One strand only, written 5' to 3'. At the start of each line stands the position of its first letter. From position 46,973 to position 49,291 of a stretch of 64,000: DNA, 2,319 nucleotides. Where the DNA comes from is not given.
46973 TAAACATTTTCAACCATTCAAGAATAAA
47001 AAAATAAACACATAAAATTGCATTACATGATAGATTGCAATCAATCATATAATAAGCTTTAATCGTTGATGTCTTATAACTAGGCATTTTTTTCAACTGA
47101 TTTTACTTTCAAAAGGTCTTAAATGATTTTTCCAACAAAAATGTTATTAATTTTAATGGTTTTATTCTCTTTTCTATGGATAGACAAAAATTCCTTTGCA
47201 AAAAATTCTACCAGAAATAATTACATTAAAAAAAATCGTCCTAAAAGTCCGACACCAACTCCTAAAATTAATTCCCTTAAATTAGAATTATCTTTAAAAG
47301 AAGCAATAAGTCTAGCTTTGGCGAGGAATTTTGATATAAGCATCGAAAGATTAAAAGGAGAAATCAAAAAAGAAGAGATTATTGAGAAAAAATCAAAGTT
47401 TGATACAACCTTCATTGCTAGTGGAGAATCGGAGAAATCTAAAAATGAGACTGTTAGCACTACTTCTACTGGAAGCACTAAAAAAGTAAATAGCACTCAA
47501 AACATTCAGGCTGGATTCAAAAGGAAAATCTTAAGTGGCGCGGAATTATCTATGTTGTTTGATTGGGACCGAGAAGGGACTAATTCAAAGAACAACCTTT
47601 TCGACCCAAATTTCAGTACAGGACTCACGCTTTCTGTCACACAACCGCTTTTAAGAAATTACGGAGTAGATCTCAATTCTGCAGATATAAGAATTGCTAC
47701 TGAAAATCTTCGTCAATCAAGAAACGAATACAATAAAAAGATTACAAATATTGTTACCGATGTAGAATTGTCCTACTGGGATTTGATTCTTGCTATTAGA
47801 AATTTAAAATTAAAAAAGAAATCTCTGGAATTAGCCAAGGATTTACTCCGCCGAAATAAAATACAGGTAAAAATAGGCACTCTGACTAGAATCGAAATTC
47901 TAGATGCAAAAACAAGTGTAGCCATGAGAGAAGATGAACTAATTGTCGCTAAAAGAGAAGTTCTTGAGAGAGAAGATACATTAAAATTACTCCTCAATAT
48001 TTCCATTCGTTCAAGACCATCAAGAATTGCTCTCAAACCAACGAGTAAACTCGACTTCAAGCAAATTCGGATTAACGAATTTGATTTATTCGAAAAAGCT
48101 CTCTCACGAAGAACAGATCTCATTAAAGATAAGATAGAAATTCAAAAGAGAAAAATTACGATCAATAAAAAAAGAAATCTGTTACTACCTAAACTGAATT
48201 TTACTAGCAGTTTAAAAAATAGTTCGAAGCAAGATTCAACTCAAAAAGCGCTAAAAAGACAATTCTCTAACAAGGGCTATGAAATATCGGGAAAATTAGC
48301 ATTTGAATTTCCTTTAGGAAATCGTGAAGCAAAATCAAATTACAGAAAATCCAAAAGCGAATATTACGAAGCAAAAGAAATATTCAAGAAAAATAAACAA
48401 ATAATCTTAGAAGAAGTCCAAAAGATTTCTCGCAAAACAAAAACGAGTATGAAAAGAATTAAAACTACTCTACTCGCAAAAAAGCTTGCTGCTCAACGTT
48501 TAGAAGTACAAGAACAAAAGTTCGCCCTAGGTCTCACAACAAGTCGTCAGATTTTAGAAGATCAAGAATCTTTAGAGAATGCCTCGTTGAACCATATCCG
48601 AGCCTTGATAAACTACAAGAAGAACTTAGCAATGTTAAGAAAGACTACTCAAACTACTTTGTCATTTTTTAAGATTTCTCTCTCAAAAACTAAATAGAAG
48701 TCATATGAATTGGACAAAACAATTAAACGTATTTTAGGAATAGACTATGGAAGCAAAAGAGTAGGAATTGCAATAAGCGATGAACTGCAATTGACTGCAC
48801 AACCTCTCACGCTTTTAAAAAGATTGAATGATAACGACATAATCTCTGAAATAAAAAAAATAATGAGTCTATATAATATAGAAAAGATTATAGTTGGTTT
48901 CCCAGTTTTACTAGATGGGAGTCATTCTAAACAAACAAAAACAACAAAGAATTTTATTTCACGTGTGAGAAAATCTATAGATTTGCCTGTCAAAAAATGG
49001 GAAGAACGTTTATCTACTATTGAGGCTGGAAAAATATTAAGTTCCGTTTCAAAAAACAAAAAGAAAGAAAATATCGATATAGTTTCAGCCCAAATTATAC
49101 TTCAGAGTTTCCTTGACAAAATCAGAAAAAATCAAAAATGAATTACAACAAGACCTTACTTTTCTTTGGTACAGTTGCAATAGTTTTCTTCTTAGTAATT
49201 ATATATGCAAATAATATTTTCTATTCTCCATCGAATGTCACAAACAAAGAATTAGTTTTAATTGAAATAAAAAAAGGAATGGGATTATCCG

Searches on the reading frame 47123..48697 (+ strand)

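Call 20: search_protein_families(library=pfam, proteins=[window:47123-48697:+])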
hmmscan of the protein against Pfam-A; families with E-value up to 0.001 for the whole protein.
window:47123-48697:+ (524 aa): 1 family
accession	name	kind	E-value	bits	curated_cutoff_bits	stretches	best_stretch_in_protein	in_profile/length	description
PF02321.23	OEP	-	8.9e-40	136.9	22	2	58-291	1-186/187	Outer membrane efflux protein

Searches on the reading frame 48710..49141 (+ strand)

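Call 20: search_protein_families(library=pfam, proteins=[window:48710-49141:+])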
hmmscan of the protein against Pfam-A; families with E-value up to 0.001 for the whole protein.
window:48710-49141:+ (143 aa): 1 family
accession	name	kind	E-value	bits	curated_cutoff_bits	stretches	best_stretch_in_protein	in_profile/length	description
PF03652.20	RuvX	-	4e-41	140.9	29.2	1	7-136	2-133/134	Holliday junction resolvase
